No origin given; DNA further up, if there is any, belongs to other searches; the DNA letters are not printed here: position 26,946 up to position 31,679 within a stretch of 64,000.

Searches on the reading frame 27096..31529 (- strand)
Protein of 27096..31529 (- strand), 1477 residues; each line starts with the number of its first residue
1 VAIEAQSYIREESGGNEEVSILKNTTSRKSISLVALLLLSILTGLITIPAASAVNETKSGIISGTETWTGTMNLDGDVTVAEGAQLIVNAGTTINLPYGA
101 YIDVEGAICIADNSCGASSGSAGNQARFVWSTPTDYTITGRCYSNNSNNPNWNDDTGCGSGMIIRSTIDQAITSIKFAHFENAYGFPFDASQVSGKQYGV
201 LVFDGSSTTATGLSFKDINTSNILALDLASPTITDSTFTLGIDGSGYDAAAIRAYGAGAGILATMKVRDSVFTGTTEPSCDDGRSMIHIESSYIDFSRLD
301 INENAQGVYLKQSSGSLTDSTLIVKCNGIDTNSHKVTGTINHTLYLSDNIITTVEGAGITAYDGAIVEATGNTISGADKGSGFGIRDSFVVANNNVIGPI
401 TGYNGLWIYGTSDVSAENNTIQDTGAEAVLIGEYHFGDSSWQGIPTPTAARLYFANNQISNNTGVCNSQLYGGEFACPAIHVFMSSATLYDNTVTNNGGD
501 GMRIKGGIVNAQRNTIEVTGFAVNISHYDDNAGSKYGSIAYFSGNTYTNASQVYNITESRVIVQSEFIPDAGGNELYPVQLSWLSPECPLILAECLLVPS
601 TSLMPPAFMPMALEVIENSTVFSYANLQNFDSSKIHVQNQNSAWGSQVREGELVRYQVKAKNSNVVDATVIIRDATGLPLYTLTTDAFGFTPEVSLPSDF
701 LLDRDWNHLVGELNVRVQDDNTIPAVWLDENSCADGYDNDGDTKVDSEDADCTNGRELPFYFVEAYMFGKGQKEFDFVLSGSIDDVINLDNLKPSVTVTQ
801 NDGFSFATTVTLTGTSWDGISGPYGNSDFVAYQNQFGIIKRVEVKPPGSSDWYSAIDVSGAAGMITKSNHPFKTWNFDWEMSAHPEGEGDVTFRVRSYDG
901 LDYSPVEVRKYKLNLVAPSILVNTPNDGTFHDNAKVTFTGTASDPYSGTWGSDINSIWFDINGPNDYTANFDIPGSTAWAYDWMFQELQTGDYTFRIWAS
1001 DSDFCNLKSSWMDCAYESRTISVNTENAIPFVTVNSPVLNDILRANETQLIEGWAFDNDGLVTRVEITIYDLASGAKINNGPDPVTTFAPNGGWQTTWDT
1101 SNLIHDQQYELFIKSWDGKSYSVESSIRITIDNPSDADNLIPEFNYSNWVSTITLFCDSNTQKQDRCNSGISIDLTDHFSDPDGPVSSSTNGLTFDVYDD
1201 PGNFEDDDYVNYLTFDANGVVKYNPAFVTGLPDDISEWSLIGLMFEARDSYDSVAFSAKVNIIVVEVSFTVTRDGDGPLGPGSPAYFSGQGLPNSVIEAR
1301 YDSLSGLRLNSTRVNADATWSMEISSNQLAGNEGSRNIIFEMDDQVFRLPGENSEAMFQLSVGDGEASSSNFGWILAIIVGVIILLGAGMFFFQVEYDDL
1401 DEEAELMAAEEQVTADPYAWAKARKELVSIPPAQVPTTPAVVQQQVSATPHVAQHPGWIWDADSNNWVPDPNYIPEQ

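Call 5: search_protein_families(library=pfam, proteins=[window:27096-31529:-], max_evalue=0.1)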
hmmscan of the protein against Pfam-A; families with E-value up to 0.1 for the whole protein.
window:27096-31529:- (1477 aa): 2 families
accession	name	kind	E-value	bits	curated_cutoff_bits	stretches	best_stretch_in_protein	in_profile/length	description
PF13229.12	Beta_helix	-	2.8e-11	43.7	25.9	3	348-508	15-148/158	Right handed beta helix region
PF17957.7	Big_7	-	4.9e-08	33.9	24.1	2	1030-1110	1-67/70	Bacterial Ig domain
